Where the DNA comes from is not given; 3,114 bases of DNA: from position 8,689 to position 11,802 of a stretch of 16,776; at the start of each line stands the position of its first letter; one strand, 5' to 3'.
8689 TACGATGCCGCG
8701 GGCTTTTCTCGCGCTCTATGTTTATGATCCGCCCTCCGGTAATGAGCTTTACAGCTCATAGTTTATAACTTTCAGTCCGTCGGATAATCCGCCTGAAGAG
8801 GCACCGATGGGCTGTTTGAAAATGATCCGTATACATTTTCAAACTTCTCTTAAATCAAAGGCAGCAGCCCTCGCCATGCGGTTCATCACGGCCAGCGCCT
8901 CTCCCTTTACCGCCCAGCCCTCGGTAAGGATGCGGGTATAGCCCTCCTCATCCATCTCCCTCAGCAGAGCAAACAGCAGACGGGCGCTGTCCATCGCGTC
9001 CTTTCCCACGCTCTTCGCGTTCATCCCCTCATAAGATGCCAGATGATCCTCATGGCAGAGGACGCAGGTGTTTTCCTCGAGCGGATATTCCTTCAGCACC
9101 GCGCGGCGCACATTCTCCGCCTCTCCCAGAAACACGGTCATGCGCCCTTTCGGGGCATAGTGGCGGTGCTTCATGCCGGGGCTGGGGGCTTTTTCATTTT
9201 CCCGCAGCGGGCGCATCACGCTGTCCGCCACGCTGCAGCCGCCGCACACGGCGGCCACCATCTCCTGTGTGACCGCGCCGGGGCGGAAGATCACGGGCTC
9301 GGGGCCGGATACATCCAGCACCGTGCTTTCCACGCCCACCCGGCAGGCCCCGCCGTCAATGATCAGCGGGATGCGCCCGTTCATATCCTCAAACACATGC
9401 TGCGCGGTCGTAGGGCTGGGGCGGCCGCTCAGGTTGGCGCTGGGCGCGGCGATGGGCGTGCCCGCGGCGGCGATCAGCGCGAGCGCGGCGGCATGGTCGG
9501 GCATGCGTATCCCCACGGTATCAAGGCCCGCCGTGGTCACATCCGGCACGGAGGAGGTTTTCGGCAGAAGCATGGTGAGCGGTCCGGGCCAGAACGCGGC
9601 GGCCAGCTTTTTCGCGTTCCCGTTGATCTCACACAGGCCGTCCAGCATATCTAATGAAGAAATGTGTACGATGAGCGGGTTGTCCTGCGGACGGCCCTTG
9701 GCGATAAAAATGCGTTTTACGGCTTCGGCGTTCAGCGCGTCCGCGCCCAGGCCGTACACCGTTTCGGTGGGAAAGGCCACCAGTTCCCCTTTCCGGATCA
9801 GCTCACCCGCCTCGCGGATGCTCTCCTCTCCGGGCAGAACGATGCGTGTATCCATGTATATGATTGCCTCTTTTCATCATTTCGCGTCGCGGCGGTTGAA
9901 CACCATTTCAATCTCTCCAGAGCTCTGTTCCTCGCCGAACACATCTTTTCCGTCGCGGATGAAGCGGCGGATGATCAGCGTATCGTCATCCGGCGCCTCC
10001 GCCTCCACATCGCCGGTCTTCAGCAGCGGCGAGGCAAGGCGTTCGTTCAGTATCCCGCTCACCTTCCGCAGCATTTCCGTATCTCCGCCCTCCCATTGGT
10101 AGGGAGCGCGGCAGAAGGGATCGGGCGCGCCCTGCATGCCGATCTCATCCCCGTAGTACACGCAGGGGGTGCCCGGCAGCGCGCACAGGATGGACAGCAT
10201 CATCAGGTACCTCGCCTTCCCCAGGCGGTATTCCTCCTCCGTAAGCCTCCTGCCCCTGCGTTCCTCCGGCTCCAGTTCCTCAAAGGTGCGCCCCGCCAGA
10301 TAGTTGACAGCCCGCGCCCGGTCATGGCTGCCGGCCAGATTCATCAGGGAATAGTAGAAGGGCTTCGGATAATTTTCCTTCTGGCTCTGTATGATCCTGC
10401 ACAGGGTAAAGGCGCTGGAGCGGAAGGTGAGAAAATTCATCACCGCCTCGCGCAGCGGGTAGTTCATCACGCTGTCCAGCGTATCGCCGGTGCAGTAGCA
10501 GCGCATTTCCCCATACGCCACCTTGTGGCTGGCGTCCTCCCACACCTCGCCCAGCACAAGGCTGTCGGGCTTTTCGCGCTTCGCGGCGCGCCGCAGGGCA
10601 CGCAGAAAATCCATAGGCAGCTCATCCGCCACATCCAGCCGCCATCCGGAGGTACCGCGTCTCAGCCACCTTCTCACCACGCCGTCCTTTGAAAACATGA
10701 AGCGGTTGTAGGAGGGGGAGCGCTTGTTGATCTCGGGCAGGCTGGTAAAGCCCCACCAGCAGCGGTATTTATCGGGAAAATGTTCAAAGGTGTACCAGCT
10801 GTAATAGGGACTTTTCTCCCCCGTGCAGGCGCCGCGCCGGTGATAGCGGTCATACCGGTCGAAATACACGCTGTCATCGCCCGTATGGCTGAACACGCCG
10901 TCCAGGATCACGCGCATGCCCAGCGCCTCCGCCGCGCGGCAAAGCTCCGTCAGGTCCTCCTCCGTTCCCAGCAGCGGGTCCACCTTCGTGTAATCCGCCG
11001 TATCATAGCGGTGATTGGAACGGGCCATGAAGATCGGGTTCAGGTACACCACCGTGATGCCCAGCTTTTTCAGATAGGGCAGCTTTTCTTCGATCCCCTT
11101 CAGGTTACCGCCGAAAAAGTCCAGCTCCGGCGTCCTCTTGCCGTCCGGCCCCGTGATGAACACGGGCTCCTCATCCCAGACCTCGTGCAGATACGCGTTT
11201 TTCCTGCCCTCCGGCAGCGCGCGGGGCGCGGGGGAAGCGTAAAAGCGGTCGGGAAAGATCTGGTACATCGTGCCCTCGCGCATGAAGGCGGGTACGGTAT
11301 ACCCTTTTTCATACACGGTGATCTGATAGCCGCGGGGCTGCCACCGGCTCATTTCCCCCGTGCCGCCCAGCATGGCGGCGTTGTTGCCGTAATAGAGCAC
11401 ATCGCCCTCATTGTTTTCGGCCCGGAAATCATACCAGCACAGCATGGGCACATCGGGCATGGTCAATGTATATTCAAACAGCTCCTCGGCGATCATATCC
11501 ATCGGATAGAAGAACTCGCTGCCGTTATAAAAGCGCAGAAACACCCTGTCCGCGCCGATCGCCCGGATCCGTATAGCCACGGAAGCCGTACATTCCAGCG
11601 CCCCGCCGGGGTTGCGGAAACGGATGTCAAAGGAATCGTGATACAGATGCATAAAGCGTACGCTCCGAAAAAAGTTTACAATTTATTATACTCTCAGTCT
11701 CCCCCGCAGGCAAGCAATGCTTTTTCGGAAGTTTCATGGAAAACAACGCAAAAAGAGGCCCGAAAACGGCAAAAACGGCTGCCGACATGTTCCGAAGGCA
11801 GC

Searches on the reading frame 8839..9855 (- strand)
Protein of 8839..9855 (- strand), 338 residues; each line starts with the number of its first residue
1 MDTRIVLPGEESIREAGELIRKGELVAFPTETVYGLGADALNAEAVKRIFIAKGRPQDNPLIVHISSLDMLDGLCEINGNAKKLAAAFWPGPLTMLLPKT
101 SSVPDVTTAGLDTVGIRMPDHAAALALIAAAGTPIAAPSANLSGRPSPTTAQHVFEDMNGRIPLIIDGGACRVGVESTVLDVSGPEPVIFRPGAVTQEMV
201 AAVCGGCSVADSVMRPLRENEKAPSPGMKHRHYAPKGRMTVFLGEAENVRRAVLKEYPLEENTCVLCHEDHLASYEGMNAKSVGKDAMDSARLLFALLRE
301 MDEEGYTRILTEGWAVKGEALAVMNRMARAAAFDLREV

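Call 9: search_protein_families(library=pfam, proteins=[window:8839-9855:-], max_evalue=0.01)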
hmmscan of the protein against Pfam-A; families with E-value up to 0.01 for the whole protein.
window:8839-9855:- (338 aa): 2 families
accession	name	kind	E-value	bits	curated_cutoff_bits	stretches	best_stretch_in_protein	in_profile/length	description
PF01300.24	Sua5_yciO_yrdC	-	1.3e-63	214.1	25.1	1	18-193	1-178/178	Telomere recombination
PF03481.19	Sua5_C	-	1.6e-26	93.9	22.9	1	195-332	1-136/136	Threonylcarbamoyl-AMP synthase, C-terminal domain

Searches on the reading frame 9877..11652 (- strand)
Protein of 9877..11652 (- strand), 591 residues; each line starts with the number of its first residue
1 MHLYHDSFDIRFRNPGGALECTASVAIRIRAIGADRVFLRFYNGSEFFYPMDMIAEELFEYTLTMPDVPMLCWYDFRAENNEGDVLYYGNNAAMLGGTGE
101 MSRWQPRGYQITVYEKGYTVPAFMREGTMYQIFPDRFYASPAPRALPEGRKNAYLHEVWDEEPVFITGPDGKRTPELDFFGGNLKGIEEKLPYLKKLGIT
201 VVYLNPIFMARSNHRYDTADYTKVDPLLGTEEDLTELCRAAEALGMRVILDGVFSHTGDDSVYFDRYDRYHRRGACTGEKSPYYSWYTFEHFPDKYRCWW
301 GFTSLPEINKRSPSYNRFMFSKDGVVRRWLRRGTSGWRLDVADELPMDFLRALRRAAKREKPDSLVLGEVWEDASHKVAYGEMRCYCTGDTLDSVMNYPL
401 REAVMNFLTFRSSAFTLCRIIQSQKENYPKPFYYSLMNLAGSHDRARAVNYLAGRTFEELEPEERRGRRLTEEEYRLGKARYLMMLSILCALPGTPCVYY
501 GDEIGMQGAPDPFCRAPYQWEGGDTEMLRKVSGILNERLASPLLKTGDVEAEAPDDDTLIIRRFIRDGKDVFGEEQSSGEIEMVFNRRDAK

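Call 9: search_protein_families(library=pfam, proteins=[window:9877-11652:-], max_evalue=0.01)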
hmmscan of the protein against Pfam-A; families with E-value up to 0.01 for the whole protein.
window:9877-11652:- (591 aa): 1 family
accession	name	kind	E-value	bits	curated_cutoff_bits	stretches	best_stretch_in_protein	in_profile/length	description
PF00128.31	Alpha-amylase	-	1.2e-53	183.4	22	1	131-510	1-360/446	Alpha amylase, catalytic domain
